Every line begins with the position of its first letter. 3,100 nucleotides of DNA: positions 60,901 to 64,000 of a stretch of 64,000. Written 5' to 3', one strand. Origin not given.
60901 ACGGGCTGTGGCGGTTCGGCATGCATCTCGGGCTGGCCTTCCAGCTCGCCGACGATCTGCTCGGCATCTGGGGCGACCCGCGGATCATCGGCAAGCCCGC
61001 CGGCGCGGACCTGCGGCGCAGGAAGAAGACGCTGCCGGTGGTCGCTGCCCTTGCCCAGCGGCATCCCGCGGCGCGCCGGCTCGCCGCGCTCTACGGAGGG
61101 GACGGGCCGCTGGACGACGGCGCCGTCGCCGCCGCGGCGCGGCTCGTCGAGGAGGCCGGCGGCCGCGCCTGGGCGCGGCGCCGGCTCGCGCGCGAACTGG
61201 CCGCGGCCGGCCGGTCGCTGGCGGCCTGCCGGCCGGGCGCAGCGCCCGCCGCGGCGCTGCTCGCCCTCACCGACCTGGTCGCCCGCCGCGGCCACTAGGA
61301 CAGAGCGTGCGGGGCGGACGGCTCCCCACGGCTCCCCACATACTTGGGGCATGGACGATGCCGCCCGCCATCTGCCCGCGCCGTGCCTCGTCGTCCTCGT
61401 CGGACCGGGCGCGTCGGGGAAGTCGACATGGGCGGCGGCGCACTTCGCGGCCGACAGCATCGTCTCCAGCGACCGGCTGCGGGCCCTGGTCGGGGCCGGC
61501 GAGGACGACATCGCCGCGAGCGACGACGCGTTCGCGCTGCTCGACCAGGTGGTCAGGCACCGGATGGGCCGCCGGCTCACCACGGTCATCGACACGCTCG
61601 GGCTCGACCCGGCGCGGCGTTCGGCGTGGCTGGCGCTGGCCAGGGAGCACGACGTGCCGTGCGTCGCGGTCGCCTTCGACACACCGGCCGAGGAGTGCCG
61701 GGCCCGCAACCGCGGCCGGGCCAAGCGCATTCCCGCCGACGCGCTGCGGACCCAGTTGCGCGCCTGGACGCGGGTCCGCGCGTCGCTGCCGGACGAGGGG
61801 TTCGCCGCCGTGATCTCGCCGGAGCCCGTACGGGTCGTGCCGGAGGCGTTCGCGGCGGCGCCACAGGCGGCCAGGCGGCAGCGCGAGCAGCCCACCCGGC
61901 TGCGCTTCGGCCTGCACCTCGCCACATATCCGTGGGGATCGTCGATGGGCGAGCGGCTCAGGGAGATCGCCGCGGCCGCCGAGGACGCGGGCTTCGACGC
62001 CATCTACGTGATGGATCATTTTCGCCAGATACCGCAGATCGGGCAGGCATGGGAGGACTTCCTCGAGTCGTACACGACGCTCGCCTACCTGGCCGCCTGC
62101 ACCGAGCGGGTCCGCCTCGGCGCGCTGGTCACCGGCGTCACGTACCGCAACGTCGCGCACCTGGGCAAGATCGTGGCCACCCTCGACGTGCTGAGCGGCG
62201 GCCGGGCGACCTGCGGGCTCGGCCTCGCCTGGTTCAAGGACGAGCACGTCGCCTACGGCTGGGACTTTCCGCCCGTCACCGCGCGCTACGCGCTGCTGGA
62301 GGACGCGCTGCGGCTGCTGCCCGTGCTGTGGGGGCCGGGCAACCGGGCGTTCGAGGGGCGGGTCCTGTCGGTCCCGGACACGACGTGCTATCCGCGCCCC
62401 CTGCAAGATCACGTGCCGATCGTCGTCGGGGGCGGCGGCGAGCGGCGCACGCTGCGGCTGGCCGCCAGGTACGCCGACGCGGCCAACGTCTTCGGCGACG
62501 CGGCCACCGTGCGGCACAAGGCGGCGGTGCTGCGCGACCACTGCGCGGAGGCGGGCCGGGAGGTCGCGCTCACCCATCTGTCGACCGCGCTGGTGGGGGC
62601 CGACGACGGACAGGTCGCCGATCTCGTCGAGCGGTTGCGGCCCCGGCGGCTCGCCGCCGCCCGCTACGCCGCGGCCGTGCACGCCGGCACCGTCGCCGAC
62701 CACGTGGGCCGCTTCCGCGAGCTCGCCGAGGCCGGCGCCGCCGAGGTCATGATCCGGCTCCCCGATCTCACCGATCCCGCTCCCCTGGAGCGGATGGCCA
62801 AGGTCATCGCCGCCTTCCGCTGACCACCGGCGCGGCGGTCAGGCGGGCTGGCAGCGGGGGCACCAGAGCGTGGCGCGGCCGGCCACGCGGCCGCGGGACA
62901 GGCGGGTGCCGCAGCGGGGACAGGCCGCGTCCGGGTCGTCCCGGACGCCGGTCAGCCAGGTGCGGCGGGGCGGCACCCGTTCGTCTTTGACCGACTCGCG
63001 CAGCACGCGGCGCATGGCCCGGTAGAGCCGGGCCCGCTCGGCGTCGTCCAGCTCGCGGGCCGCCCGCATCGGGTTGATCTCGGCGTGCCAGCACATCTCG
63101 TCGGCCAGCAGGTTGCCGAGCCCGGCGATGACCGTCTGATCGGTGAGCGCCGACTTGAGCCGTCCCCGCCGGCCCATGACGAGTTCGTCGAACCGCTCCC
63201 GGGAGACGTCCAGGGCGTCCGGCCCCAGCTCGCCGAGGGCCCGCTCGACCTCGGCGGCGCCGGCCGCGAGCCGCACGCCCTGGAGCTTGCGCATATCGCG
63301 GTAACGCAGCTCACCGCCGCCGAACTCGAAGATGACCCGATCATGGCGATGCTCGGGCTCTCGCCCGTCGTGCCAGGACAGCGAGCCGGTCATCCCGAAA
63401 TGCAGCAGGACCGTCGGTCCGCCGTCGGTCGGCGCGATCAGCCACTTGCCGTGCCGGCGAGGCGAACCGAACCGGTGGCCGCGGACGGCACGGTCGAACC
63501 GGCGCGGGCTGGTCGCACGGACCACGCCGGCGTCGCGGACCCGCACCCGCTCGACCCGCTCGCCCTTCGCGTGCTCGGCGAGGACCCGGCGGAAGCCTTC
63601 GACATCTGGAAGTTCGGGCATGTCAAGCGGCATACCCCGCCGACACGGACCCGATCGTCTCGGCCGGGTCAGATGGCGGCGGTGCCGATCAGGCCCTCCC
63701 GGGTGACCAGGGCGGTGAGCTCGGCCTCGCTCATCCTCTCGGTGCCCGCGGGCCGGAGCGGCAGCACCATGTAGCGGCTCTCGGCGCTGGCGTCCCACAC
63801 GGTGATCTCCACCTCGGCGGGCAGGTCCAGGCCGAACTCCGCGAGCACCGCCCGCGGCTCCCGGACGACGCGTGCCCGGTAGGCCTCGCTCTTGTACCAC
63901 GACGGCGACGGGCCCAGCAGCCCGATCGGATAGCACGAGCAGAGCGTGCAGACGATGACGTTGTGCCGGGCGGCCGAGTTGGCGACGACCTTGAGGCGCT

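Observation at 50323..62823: Cryptic terpenoid/prenylation-type cluster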

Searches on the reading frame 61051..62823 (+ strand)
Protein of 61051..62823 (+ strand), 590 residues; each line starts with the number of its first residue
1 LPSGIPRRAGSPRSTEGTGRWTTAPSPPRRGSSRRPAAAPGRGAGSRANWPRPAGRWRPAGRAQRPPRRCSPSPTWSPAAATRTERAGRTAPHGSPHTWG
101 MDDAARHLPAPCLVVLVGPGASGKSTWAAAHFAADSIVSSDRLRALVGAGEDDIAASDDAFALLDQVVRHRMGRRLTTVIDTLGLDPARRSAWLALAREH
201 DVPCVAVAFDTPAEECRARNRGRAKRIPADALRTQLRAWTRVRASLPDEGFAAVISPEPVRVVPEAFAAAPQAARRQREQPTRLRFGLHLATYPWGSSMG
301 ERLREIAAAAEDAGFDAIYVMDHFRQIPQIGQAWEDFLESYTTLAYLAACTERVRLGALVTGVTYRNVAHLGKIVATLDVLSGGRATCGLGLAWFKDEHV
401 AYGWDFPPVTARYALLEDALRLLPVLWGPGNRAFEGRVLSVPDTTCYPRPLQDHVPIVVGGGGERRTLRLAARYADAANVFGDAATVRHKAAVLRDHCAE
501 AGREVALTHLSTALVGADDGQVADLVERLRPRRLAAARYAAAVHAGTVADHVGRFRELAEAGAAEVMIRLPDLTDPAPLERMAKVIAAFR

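Call 6: search_protein_families(library=pfam, proteins=[window:61051-62823:+], max_evalue=0.01)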
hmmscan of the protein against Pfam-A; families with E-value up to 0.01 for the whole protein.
window:61051-62823:+ (590 aa): 2 families
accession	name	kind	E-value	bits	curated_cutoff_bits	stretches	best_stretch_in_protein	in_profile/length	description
PF00296.26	Bac_luciferase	-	5.4e-38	131.5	27.9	1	301-562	23-283/314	Luciferase-like monooxygenase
PF13671.12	AAA_33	-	7.6e-27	94.8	27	1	113-242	1-139/143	AAA domain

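Call 10: search_protein_families(library=ncbifam, proteins=[window:61351-62823:+], max_evalue=0.01)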
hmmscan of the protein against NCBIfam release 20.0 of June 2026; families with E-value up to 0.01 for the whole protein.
window:61351-62823:+ (490 aa): 31 families (the best 25 are shown)
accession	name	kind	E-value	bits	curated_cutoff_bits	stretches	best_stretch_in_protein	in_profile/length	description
TIGR03560.1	F420_Rv1855c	subfamily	1e-72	244.6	231.4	1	199-406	11-220/227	TIGR03560 family F420-dependent LLM class oxidoreductase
TIGR03619.1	F420_Rv2161c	subfamily_domain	2.2e-43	148.7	166.9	1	205-469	2-246/247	TIGR03619 family F420-dependent LLM class oxidoreductase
TIGR03856.1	F420_MSMEG_2906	subfamily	2e-39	135.6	243.7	1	193-419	8-215/249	LLM class F420-dependent oxidoreductase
TIGR04075.1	bacter_Pnkp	equivalog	1.9e-35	122.3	750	1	7-157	4-155/851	polynucleotide kinase-phosphatase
TIGR03621.1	F420_MSMEG_2516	subfamily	2.9e-30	105.4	213.15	1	184-415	1-223/295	TIGR03621 family F420-dependent LLM class oxidoreductase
TIGR04021.1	LLM_DMSO2_sfnG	equivalog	3.1e-21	76.1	382.95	1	204-411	31-234/350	dimethylsulfone monooxygenase SfnG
TIGR03557.1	F420_G6P_family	subfamily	1.2e-20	73.9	210.4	1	202-379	14-186/316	TIGR03557 family F420-dependent LLM class oxidoreductase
TIGR03612.1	RutA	equivalog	1.3e-19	70.9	498.3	1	204-415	31-245/355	pyrimidine utilization protein A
TIGR03571.1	lucif_BA3436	subfamily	2.8e-19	69.5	303.9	1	183-397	10-224/304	TIGR03571 family LLM class oxidoreductase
NF002619.0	PRK02271.1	equivalog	2e-14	53.6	276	1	201-378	14-174/329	5,10-methylenetetrahydromethanopterin reductase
TIGR04465.1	ArgArg_F420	equivalog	2.2e-13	50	470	1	201-407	60-261/364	F420-dependent hydroxymycolic acid dehydrogenase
TIGR03860.1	FMN_nitrolo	subfamily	3e-13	49.4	279.7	2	201-327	29-160/422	NtaA/DmoA family FMN-dependent monooxygenase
TIGR03554.1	F420_G6P_DH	equivalog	8.9e-13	47.9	420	1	202-375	17-187/331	glucose-6-phosphate dehydrogenase (coenzyme-F420)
TIGR03555.1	F420_mer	equivalog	1.1e-12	48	348.7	1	202-380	13-175/325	5,10-methylenetetrahydromethanopterin reductase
TIGR03858.1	LLM_2I7G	subfamily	8.4e-12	44.7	462.25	1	202-374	24-190/337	Atu2307/SP_0267 family LLM class monooxygenase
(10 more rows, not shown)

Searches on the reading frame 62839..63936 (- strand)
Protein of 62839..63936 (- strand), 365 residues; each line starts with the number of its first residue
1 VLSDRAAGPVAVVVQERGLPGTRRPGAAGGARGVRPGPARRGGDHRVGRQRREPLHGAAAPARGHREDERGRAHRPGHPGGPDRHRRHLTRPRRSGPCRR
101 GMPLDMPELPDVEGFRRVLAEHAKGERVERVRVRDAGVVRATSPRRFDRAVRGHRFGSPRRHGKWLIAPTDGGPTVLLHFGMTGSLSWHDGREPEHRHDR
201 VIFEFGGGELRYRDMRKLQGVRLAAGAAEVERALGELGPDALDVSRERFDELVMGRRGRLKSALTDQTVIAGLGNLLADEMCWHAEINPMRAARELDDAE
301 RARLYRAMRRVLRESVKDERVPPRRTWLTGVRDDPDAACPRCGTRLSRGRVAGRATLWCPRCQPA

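Call 6: search_protein_families(library=pfam, proteins=[window:62839-63936:-], max_evalue=0.01)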
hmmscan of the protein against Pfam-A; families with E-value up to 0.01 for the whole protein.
window:62839-63936:- (365 aa): 4 families
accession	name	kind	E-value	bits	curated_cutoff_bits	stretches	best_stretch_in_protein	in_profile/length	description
PF01149.29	Fapy_DNA_glyco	-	8.1e-31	107.5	25.5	1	106-219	1-115/117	Formamidopyrimidine-DNA glycosylase N-terminal domain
PF06831.19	H2TH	-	6.1e-16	58.6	34.7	1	238-317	2-83/93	Formamidopyrimidine-DNA glycosylase H2TH domain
PF06827.20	zf-FPG_IleRS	-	3e-07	30.6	21.3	1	339-364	4-29/30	Zinc finger found in FPG and IleRS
PF05833.16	NFACT_N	-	5.6e-05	22.5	31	1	240-317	169-245/456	NFACT N-terminal and middle domains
